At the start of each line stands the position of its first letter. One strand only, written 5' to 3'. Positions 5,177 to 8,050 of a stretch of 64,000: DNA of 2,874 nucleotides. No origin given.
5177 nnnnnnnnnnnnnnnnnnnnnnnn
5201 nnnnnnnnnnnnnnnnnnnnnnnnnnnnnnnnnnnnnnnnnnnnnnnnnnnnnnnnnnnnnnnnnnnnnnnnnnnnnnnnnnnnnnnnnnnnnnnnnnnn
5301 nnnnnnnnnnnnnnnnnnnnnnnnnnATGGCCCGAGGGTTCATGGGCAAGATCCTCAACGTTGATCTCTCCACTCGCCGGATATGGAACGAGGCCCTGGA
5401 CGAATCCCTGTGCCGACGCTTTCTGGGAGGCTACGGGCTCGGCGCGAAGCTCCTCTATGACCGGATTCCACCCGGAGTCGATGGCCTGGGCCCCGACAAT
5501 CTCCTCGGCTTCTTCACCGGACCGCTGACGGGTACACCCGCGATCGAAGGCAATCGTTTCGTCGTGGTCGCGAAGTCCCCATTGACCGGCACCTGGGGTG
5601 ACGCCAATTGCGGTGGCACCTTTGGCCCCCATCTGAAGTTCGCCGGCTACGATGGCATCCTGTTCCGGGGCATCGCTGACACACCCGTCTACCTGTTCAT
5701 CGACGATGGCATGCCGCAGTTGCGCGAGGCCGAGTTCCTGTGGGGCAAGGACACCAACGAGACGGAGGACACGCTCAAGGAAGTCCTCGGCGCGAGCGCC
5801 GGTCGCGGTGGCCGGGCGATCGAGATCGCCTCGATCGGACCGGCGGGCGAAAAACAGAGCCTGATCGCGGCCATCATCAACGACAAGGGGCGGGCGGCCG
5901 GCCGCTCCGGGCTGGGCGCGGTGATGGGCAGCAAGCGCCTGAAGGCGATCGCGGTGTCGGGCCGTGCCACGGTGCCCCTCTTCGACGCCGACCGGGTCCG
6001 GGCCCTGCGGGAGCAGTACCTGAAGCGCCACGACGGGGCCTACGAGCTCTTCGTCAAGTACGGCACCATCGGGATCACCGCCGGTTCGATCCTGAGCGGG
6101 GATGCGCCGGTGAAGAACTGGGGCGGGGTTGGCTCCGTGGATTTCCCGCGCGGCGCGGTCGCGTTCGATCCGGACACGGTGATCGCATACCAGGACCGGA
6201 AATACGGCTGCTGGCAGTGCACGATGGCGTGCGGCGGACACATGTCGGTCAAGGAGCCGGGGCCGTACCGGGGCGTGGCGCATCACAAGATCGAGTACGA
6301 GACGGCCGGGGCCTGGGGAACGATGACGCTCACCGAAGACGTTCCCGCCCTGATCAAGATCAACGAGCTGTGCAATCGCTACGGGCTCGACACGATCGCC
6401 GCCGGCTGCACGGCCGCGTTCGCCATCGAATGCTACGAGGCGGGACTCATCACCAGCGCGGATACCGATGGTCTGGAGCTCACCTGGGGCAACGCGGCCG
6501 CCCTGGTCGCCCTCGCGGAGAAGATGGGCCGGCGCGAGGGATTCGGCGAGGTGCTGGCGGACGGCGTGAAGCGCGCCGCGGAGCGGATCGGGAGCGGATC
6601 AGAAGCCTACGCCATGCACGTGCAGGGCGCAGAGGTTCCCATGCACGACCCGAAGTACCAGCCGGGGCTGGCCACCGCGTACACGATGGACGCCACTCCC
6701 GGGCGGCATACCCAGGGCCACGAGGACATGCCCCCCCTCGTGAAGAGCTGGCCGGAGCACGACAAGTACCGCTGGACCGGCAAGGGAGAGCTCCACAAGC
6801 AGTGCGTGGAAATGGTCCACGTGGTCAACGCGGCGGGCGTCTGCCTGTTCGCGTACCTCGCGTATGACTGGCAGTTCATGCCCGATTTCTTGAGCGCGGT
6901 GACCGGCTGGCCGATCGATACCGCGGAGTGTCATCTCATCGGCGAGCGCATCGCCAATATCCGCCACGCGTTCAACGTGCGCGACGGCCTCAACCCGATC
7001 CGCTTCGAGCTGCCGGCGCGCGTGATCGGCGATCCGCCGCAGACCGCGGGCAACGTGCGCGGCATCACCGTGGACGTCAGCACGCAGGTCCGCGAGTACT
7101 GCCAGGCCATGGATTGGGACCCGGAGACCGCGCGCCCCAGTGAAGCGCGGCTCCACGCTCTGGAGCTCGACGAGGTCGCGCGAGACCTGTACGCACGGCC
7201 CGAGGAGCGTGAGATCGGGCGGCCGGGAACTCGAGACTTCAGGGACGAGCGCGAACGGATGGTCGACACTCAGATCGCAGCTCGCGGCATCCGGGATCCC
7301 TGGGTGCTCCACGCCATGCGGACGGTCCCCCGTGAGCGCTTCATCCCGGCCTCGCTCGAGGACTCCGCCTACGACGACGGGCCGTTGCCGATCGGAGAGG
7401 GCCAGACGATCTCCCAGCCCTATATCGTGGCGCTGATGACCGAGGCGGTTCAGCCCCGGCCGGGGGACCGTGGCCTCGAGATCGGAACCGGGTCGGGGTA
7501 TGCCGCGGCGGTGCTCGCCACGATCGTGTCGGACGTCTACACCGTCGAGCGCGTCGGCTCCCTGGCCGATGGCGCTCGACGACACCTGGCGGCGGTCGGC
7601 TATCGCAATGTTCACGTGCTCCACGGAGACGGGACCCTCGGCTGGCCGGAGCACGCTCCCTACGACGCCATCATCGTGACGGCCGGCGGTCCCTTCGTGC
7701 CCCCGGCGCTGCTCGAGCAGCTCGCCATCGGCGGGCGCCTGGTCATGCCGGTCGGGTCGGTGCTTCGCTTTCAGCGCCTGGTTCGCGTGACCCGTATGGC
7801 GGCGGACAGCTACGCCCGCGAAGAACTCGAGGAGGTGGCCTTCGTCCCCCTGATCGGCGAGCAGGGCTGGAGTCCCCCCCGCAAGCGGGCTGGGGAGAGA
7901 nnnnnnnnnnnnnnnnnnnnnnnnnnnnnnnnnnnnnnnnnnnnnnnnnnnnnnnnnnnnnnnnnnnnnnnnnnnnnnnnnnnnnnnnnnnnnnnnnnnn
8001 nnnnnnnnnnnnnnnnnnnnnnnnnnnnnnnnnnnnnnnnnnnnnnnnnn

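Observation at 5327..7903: Aldehyde:ferredoxin oxidoreductase fused in frame to a PIMT domain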

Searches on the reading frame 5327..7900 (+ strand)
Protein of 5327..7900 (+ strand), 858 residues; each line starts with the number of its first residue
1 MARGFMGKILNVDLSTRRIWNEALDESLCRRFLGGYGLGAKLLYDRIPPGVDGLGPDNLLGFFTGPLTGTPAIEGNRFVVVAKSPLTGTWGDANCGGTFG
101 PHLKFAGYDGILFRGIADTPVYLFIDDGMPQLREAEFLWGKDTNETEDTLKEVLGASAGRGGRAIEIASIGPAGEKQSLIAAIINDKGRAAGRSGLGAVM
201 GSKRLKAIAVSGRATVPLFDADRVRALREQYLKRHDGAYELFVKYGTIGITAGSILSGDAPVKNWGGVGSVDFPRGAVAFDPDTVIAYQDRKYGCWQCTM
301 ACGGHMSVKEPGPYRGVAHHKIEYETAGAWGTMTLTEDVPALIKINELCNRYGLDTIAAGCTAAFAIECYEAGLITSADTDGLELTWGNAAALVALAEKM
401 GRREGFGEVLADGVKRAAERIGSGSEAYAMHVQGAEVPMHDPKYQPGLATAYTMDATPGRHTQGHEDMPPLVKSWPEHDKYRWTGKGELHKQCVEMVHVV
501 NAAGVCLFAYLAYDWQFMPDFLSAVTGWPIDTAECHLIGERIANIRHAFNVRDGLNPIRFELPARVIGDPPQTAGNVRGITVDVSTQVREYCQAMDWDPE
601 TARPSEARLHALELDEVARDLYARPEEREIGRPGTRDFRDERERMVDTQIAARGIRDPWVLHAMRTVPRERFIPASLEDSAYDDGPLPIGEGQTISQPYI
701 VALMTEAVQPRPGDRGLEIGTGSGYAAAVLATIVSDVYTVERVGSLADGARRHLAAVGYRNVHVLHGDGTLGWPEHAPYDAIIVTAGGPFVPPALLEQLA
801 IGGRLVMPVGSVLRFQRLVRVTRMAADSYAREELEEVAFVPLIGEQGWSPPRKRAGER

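Call 3: search_protein_families(library=pfam, proteins=[window:5327-7900:+], max_evalue=0.01)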
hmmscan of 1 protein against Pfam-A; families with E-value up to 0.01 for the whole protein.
window:5327-7900:+ (858 aa): 4 families
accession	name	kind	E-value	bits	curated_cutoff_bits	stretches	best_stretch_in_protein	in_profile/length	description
PF01314.23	AFOR_C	-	6.1e-96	322.3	27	1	230-614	8-385/385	Aldehyde ferredoxin oxidoreductase, domains 2 & 3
PF02730.20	AFOR_N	-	1.3e-76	257.2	29.8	1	7-212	1-198/199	Aldehyde ferredoxin oxidoreductase, N-terminal domain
PF01135.25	PCMT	-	9.7e-60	202.4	20.3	1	642-845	3-208/210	Protein-L-isoaspartate(D-aspartate) O-methyltransferase (PCMT)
PF13649.12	Methyltransf_25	-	0.0011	20.1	27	1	717-785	2-71/97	Methyltransferase domain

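Call 4: search_protein_families(library=ncbifam, proteins=[window:5327-7900:+], max_evalue=0.01)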
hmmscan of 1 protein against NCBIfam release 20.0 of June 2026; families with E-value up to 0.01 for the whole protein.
window:5327-7900:+ (858 aa): 12 families
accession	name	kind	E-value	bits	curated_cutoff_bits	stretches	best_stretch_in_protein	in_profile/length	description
NF001453.0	PRK00312.1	equivalog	3.7e-74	249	188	1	639-848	8-215/217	protein-L-isoaspartate(D-aspartate) O-methyltransferase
NF010549.0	PRK13942.1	equivalog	1.2e-67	227.6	282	1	640-848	5-213/215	protein-L-isoaspartate O-methyltransferase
TIGR00080.1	pimt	equivalog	2.9e-64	216.8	159.05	1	640-846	5-212/216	protein-L-isoaspartate O-methyltransferase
NF007354.0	PRK09849.1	equivalog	3.6e-60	204.4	868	2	1-234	4-229/703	aldehyde ferredoxin oxidoreductase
TIGR04364.1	methyltran_FxLD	equivalog_domain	3.9e-43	148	320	1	642-845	5-215/394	methyltransferase, FxLD system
TIGR04188.1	methyltr_grsp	subfamily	6.5e-32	111.3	380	1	696-833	91-228/363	ATP-grasp peptide maturase system methyltransferase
NF010550.0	PRK13943.1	equivalog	7.2e-26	91.1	359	1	642-810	7-181/322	protein-L-isoaspartate O-methyltransferase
TIGR02469.1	CbiT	equivalog_domain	1.9e-05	24.9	78.3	1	700-808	7-121/124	precorrin-6Y C5,15-methyltransferase (decarboxylating) subunit CbiT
NF040818.1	GAPOR_Arch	equivalog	0.0017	16.7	1300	0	50-126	44-119/654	glyceraldehyde-3-phosphate:ferredoxin oxidoreductase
NF011530.0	PRK14968.1-4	equivalog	0.0038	16.6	243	1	710-739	37-65/202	putative methyltransferase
NF000499.2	Erm23S_rRNA_broad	equivalog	0.0043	16.5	212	1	701-768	12-77/244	23S ribosomal RNA methyltransferase Erm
TIGR00755.1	ksgA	equivalog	0.0043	16.4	171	0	698-769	15-84/256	16S rRNA (adenine(1518)-N(6)/adenine(1519)-N(6))-dimethyltransferase RsmA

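Call 5: find_homologous_proteins(query=window:5327-7900:+, max_evalue=1e-10)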
Query window:5327-7900:+ (858 aa): 7995 proteins with E <= 1e-10 among 8000 candidates; the best 120 are listed.
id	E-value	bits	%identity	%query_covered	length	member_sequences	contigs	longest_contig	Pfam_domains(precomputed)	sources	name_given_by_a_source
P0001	0.0e+0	1992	100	100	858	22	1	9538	PF02730.21,PF01314.24,PF01135.26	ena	-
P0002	0.0e+0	1756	87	100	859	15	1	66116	PF02730.21,PF01314.24,PF01135.26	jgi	-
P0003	0.0e+0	1729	88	98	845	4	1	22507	PF02730.21,PF01314.24,PF01135.26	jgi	jgi:aldehyde:ferredoxin oxidoreductase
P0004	0.0e+0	1662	84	99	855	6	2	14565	PF02730.21,PF01314.24,PF01135.26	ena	-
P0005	0.0e+0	1637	83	99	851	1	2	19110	PF02730.21,PF01314.24,PF01135.26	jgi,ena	-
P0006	0.0e+0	1633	82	99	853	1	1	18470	PF02730.21,PF01314.24,PF01135.26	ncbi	-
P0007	0.0e+0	1444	86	85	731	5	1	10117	PF02730.21,PF01314.24,PF01135.26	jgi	jgi:aldehyde:ferredoxin oxidoreductase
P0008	0.0e+0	1149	77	72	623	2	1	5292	PF02730.21,PF01314.24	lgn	-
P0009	0.0e+0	1146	75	73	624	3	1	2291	PF02730.21,PF01314.24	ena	-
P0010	0.0e+0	1146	78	72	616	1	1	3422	PF02730.21,PF01314.24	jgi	-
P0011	0.0e+0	1143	78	72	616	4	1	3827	PF02730.21,PF01314.24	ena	-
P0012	0.0e+0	1143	78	72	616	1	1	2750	PF02730.21,PF01314.24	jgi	jgi:aldehyde:ferredoxin oxidoreductase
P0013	0.0e+0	1140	78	72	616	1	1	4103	PF02730.21,PF01314.24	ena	-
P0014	0.0e+0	1139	77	72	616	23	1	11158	PF02730.21,PF01314.24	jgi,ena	-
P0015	0.0e+0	1139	78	72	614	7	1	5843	PF02730.21,PF01314.24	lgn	-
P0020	0.0e+0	1137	76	73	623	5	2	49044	PF02730.21,PF01314.24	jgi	jgi:aldehyde:ferredoxin oxidoreductase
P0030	0.0e+0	1129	78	72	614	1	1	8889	PF02730.21,PF01314.24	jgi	-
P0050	0.0e+0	1101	85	65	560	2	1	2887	PF01314.24,PF01135.26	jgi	-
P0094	2.7e-284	964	84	57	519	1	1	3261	PF01314.24,PF01135.26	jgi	jgi:hypothetical protein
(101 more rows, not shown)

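Call 9: find_encoding_contigs(protein=P0002, flank=10000, max_places=3)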
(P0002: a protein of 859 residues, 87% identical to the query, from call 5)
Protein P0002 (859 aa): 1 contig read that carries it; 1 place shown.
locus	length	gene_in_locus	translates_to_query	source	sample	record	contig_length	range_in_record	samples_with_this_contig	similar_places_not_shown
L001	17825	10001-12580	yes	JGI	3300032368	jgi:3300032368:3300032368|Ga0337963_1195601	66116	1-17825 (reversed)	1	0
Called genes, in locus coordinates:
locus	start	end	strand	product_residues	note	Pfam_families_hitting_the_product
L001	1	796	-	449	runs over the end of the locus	PF24696:UGSC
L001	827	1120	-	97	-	PF24696:UGSC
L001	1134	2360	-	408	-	PF00890:FAD_binding_2 (weak), PF01266:DAO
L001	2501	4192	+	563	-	PF01642:MM_CoA_mutase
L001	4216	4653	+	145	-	-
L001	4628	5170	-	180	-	PF10755:DUF2585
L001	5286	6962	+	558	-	PF07969:Amidohydro_3, PF01979:Amidohydro_1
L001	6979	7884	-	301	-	-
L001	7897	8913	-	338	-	PF00296:Bac_luciferase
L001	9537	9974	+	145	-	PF02566:OsmC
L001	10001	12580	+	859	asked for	PF02730:AFOR_N, PF01314:AFOR_C, PF01135:PCMT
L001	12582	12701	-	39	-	-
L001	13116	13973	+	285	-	PF01972:SDH_protease, PF25145:NfeD1b_N, PF00378:ECH_1 (faint)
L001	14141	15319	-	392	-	PF04909:Amidohydro_2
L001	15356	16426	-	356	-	-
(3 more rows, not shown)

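Call 10: find_encoding_contigs(protein=P0006, flank=10000, max_places=3)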
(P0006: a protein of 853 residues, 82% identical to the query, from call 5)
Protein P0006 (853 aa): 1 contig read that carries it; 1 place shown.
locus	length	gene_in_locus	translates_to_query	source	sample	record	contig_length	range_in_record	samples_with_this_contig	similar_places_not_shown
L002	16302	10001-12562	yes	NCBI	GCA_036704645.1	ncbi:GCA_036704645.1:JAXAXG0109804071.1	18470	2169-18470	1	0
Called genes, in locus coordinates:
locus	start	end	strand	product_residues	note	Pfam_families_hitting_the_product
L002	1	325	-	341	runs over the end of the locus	PF01073:3Beta_HSD, PF01370:Epimerase, PF02719:Polysacc_synt_2 (weak), PF04321:RmlD_sub_bind (weak), PF16363:GDP_Man_Dehyd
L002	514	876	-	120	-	PF02482:Ribosomal_S30AE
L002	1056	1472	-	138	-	PF00571:CBS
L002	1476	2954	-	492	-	PF01139:RtcB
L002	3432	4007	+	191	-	PF13191:AAA_16 (weak), PF13245:AAA_19 (weak), PF13401:AAA_22 (weak), PF03266:NTPase_1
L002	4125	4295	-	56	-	-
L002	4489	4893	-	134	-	-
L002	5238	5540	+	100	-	-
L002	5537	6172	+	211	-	PF05494:MlaC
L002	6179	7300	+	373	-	PF13200:DUF4015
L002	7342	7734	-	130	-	PF01842:ACT, PF13291:ACT_4 (faint), PF19571:ACT_8 (weak), PF01842:ACT (weak), PF22629:ACT_AHAS_ss (weak)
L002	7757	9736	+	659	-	PF14716:HHH_8, PF00633:HHH (faint), PF10391:DNA_pol_lambd_f (faint), PF14520:HHH_5, PF14792:DNA_pol_B_palm (faint), PF14791:DNA_pol_B_thumb, PF02811:PHP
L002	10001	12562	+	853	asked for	PF02730:AFOR_N, PF01314:AFOR_C, PF01135:PCMT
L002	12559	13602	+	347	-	PF04055:Radical_SAM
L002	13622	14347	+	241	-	PF04493:Endonuclease_5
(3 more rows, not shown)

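Call 11: find_related_loci(query=A1, collection=genome_contigs, flank=6000)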
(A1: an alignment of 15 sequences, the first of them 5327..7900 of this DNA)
Query A1 (858 aa) in genome_contigs; peptide patterns used: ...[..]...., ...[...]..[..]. (x = any residue, [..] = any of these).
600 stretches matched a pattern (row limit reached: there are more); 597 encode a relative of the query (tblastn E <= 1e-3); the best 80 are kept; 80 distinct loci.
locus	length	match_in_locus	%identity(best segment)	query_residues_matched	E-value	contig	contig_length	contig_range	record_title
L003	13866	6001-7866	72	1-622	0e+0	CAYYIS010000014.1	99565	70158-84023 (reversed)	MAG TPA_asm: uncultured Gemmatimonadota bacterium isolate SRP077602_co4_478 genome assembly, contig: NODE_211_length_995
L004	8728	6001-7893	71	1-631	0e+0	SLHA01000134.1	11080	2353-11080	MAG: Candidatus Latescibacterota bacterium isolate CSSed165cm_126R1 CSSed16-5cm-21636, whole genome shotgun sequence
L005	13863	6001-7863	73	1-621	0e+0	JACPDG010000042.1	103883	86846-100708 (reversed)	MAG: Candidatus Rokuibacteriota bacterium isolate NC_groundwater_303_Ag_B-0.1um_71_19 S7_GD2017_3_B1_scaffold_39, whole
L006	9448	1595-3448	56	1-612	0e+0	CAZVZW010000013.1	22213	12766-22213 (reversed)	MAG TPA_asm: uncultured Chloroflexota bacterium isolate SRP308112_co1_204 genome assembly, contig: NODE_3521_length_2221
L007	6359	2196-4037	55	1-621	0e+0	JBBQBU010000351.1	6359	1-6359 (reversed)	MAG: Chloroflexota bacterium isolate Co_metawrap_1307 Cmw_1307_k141_24775565_length_6359_cov_9.9942, whole genome shotgu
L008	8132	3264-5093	54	1-617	0e+0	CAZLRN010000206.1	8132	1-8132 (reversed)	MAG TPA_asm: uncultured Spirochaetales bacterium isolate SRP323688_co1_64 genome assembly, contig: NODE_12826_length_813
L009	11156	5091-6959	53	1-622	0e+0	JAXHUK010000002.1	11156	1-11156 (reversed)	MAG: Chloroflexota bacterium isolate MAG49_tar_biofilm MAG49_2, whole genome shotgun sequence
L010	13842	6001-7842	53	1-622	0e+0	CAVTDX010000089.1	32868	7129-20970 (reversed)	MAG: uncultured delta proteobacterium isolate MFD01112.bin.2.43 genome assembly, contig: contig_58347, whole genome shot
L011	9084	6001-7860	51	1-629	0e+0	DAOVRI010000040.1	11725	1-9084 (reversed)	MAG TPA_asm: Dehalococcoidales bacterium isolate CSMAG_1597 CSMAG_1597_k141_983547_length_11725_cov_61.3626, whole genom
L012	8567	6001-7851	52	1-622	0e+0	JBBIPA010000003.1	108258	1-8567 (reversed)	MAG: Chloroflexota bacterium isolate TCS170221_bin_292 NODE_82_length_108258_cov_5.248219, whole genome shotgun sequence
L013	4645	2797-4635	52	1-622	0e+0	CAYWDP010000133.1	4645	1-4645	MAG TPA_asm: uncultured Dehalococcoidia bacterium isolate SRP239594_co1_65 genome assembly, contig: NODE_14537_length_46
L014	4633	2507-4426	50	1-646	0e+0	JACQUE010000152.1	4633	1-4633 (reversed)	MAG: Chloroflexi bacterium isolate NC_groundwater_1429_Ag_S-0.65um_62_20 S_p65_S5_coassembly_k141_2890169, whole genome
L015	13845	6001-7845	51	1-622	0e+0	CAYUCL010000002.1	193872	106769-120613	MAG TPA_asm: uncultured Dehalococcoidales bacterium isolate binchicken_co262_239 genome assembly, contig: NODE_25_length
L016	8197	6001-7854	50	1-627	0e+0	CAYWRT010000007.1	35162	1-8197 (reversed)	MAG TPA_asm: uncultured Dehalococcoidaceae bacterium isolate SRP214966_co4_508 genome assembly, contig: NODE_796_length_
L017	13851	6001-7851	51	4-624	0e+0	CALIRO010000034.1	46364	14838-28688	MAG: uncultured Thermoguttaceae bacterium isolate S1_Bin_METABAT__157_1 genome assembly, contig: c_000001358654, whole g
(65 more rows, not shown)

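Call 13: find_encoding_contigs(protein=P0014, flank=6000, max_places=2)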
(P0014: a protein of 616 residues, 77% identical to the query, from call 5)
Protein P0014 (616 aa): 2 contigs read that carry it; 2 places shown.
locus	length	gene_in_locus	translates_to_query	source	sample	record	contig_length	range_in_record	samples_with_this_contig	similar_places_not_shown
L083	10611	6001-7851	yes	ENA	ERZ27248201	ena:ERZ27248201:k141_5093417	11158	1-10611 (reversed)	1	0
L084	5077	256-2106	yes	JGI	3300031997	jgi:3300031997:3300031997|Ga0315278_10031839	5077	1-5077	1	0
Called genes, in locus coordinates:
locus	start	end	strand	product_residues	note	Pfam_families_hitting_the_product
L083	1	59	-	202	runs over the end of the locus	?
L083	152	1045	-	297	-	PF00892:EamA (weak)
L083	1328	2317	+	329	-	PF09084:NMT1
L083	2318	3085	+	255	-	PF00528:BPD_transp_1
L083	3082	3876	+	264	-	PF00005:ABC_tran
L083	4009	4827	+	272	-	PF00378:ECH_1, PF16113:ECH_2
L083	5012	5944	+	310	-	PF00701:DHDPS, PF04909:Amidohydro_2 (weak)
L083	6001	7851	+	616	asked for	PF02730:AFOR_N, PF01314:AFOR_C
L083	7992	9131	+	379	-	PF01855:POR_N, PF17147:PFOR_II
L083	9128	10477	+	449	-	PF02775:TPP_enzyme_C, PF01558:POR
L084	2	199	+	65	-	?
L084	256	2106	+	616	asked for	PF02730:AFOR_N, PF01314:AFOR_C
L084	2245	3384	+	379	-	PF01855:POR_N, PF17147:PFOR_II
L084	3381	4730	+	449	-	PF02775:TPP_enzyme_C, PF01558:POR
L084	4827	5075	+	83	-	?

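Call 14: find_encoding_contigs(protein=P0020, flank=6000, max_places=2)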
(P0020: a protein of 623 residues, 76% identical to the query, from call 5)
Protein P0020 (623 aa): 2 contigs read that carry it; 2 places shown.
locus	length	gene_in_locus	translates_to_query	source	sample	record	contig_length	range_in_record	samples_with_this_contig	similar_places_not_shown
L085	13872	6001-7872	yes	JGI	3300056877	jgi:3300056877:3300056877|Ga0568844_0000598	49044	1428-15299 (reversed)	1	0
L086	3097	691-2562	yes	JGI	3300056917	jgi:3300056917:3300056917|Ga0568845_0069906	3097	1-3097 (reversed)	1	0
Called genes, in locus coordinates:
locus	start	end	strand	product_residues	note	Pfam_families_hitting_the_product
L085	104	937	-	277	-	PF00378:ECH_1, PF16113:ECH_2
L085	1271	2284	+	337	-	PF01408:GFO_IDH_MocA, PF22725:GFO_IDH_MocA_C3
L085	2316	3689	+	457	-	PF00890:FAD_binding_2 (faint), PF12831:FAD_oxidored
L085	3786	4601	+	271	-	PF00378:ECH_1, PF16113:ECH_2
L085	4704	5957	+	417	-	PF02515:CoA_transf_3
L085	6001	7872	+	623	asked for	PF02730:AFOR_N, PF01314:AFOR_C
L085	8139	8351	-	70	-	PF00589:Phage_integrase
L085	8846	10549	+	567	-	PF00176:SNF2-rel_dom, PF00270:DEAD, PF04851:ResIII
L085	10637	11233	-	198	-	PF01844:HNH (weak)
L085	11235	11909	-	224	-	-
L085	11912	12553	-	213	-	-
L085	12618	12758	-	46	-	-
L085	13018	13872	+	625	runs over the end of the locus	PF00270:DEAD, PF09369:MZB (weak)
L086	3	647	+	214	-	?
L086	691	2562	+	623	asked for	PF02730:AFOR_N, PF01314:AFOR_C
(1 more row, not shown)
